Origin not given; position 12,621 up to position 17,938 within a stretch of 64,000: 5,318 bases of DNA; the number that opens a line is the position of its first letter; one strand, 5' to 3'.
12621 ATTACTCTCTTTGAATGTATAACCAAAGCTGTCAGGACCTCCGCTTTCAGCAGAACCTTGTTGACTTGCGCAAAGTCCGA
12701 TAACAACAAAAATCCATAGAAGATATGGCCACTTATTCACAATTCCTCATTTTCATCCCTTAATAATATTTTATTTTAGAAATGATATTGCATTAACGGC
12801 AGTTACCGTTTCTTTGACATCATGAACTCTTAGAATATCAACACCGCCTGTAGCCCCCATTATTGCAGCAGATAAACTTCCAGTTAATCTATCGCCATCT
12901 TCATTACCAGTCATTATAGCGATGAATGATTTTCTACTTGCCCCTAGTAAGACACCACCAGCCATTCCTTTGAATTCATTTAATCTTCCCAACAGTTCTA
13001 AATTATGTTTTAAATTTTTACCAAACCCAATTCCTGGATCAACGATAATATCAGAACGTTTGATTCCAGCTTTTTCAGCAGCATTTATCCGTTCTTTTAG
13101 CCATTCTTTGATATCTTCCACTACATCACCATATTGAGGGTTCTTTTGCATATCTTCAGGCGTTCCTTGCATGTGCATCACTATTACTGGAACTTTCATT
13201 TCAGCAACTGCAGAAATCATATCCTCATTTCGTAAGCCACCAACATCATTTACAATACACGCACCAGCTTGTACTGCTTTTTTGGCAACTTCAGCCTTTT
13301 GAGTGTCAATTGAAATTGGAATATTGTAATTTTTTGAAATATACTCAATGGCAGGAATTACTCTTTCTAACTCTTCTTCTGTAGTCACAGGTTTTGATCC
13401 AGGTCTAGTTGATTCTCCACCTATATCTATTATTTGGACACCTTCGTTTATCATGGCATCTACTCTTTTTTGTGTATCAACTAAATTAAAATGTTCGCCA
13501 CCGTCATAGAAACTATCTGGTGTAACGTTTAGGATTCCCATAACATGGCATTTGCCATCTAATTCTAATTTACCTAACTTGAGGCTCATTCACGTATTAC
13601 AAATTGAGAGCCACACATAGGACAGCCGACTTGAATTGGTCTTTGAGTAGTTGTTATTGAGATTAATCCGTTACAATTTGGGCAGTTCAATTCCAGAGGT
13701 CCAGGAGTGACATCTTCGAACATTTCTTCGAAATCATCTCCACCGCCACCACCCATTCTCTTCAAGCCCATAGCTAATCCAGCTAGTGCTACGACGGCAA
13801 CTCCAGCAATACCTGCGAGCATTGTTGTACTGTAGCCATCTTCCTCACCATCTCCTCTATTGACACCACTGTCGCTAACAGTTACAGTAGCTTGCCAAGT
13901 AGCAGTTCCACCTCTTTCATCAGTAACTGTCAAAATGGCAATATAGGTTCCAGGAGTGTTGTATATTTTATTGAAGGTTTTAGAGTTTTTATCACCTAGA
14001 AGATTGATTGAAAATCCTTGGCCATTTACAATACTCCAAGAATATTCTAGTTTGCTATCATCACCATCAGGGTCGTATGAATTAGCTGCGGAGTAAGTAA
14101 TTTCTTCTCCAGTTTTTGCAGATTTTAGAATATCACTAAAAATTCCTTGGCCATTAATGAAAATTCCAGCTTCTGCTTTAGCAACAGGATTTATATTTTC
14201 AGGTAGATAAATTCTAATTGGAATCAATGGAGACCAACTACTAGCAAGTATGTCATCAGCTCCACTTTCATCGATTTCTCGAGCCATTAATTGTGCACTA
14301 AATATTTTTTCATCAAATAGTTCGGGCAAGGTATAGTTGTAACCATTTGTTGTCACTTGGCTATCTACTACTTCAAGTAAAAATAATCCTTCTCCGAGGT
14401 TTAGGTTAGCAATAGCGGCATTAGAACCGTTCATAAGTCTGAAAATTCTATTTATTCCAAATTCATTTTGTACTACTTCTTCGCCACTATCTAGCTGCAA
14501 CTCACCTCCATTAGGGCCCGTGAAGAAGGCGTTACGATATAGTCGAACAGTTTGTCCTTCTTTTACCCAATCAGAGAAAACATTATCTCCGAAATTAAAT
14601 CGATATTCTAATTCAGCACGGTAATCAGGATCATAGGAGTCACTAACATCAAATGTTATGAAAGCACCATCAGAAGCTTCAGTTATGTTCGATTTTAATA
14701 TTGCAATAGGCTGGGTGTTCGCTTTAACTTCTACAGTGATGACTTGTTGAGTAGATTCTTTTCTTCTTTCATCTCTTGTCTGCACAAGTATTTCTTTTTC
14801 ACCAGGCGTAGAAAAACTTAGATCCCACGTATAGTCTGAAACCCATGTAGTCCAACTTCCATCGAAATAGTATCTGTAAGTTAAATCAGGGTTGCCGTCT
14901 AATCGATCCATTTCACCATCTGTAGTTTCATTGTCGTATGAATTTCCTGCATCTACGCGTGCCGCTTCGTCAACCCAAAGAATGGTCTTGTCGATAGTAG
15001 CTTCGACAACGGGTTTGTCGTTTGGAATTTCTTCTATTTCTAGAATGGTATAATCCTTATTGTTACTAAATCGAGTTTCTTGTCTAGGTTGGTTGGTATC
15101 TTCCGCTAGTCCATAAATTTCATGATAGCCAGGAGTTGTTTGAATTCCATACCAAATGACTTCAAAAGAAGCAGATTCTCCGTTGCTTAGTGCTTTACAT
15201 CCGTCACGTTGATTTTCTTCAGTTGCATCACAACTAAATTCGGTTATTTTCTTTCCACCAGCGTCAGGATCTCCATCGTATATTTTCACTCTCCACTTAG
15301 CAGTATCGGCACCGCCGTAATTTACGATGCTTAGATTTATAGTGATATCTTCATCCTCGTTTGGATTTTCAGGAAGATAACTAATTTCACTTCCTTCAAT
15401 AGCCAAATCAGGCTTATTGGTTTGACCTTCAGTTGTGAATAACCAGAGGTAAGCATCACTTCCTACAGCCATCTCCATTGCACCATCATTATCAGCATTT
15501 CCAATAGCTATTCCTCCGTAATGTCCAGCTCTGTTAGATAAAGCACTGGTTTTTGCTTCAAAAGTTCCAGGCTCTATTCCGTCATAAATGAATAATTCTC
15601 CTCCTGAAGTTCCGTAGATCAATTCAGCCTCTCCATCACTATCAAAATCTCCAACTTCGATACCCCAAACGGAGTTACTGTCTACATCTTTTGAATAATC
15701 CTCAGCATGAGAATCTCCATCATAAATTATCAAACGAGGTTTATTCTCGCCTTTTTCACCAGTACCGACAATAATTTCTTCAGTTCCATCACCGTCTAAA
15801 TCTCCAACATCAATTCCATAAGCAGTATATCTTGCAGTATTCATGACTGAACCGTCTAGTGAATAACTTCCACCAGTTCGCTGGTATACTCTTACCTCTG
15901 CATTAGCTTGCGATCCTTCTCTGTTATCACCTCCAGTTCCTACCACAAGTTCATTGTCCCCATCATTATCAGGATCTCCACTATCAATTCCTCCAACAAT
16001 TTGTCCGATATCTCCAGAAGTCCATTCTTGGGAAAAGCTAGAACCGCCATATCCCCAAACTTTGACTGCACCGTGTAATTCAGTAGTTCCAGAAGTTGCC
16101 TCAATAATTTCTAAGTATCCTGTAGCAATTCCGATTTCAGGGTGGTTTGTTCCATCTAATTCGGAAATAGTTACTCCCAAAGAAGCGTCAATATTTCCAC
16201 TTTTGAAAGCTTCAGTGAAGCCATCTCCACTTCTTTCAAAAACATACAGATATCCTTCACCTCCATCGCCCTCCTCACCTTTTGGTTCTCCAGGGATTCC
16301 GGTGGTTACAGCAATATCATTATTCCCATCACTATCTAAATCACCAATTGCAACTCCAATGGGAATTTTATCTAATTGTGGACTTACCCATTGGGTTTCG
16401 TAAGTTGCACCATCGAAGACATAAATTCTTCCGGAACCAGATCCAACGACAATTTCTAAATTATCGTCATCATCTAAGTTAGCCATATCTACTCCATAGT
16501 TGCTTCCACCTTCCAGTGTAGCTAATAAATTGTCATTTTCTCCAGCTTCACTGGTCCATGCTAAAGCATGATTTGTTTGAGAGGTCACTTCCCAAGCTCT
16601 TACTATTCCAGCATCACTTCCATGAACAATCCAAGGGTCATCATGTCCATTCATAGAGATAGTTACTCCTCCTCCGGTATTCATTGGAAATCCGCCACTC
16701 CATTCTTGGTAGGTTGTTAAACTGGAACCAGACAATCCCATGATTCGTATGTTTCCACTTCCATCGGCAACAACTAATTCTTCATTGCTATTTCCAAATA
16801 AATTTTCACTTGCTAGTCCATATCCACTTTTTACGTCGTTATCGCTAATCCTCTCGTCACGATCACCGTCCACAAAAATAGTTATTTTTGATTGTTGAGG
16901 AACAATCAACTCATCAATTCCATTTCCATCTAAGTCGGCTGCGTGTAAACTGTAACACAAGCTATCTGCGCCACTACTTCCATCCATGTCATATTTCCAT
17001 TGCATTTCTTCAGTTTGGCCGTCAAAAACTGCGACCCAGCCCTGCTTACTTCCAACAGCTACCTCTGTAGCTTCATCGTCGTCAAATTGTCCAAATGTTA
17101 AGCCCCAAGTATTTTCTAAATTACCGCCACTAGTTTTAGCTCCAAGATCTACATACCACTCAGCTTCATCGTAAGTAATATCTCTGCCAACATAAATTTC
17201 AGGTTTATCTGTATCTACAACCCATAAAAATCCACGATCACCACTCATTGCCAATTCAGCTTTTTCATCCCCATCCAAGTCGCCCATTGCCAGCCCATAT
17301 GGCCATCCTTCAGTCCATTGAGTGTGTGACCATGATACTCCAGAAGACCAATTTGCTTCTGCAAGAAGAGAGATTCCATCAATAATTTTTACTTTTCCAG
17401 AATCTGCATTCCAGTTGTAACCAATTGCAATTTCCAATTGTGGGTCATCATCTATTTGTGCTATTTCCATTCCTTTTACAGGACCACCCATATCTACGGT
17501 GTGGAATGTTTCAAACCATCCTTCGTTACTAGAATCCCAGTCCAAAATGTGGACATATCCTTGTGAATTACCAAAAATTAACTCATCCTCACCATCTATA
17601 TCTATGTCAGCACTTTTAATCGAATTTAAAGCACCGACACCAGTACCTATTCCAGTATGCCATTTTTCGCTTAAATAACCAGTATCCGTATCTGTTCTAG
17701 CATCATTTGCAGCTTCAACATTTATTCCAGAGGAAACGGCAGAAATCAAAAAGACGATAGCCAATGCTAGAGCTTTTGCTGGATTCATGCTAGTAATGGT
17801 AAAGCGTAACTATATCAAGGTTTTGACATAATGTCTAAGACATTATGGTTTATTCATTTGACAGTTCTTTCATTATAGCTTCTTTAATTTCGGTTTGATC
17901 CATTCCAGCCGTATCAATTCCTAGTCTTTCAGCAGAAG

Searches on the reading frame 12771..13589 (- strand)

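Call 57: search_protein_families(library=pfam, proteins=[window:12771-13589:-], max_evalue=0.001)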
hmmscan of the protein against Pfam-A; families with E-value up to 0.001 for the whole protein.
window:12771-13589:- (272 aa): 1 family
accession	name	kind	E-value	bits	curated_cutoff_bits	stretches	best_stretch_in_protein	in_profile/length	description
PF00809.28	Pterin_bind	-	5.7e-85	285.3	25.5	1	17-256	1-244/244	Pterin binding enzyme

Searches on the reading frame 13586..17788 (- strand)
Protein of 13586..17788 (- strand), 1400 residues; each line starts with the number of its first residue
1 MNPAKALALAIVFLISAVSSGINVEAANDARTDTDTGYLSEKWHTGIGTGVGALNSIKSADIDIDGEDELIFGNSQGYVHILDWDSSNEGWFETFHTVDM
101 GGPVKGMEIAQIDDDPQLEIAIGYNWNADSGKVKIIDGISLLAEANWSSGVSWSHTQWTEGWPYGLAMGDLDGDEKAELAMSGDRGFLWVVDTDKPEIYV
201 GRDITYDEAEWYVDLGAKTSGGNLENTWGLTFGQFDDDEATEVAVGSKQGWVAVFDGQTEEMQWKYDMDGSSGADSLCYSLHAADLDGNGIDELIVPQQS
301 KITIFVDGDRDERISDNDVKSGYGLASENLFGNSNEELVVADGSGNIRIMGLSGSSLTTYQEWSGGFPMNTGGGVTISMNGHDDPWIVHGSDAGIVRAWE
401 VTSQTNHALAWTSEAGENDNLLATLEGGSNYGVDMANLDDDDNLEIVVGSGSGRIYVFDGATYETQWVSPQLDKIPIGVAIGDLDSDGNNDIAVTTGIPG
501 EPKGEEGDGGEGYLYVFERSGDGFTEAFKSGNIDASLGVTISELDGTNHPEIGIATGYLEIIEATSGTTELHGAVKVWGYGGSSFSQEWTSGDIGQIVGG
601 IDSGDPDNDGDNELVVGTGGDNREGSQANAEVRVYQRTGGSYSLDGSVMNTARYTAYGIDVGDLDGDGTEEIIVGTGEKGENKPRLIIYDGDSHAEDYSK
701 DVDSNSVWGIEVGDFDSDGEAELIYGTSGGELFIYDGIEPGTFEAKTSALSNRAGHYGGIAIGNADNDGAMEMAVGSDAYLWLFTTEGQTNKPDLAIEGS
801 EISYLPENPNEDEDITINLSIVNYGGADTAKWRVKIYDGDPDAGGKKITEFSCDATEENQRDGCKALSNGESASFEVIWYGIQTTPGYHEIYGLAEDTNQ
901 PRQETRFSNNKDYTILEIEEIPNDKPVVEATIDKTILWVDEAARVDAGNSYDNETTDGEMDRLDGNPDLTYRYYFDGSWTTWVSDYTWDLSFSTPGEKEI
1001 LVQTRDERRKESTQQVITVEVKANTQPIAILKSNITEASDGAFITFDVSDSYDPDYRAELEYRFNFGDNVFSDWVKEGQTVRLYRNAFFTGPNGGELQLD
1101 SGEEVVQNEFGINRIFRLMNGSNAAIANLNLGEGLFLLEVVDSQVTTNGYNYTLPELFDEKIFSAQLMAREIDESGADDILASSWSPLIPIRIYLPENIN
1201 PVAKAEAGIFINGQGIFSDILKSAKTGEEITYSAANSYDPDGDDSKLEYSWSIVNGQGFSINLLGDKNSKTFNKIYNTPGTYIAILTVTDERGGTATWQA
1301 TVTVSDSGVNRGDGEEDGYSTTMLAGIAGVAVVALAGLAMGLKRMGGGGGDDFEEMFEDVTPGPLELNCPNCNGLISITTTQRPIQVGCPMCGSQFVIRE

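Call 57: search_protein_families(library=pfam, proteins=[window:13586-17788:-], max_evalue=0.001)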
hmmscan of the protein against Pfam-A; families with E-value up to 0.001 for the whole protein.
window:13586-17788:- (1400 aa): 9 families
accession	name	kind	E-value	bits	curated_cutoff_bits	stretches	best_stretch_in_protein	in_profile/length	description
PF13517.12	FG-GAP_3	-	6.3e-25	88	26.9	3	663-724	1-60/61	FG-GAP-like repeat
PF01839.29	FG-GAP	-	2.9e-18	65.7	22.1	0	479-517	5-37/37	FG-GAP repeat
PF18911.6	PKD_4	-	1.2e-10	41.7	27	1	1223-1304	13-83/85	PKD domain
PF22352.2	K319L-like_PKD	-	6.1e-07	29.8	27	1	1228-1304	12-84/84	K319L-like, PKD domain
PF14783.12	BBS2_Mid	-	6.2e-07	29.9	27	0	56-81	82-107/108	Ciliary BBSome complex subunit 2, middle region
PF23743.1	Beta-prop_BBS7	-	6.3e-07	29.4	27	0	40-93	207-260/299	BBS7 beta-propeller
PF00801.26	PKD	-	3e-05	24.4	23.5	1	1224-1298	11-75/80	PKD domain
PF14779.12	BBS1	-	5.4e-05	23.2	27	0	657-696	17-56/254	Ciliary BBSome complex subunit 1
PF07705.17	CARDB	-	6.3e-05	23.6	22.7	1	792-911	1-98/101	CARDB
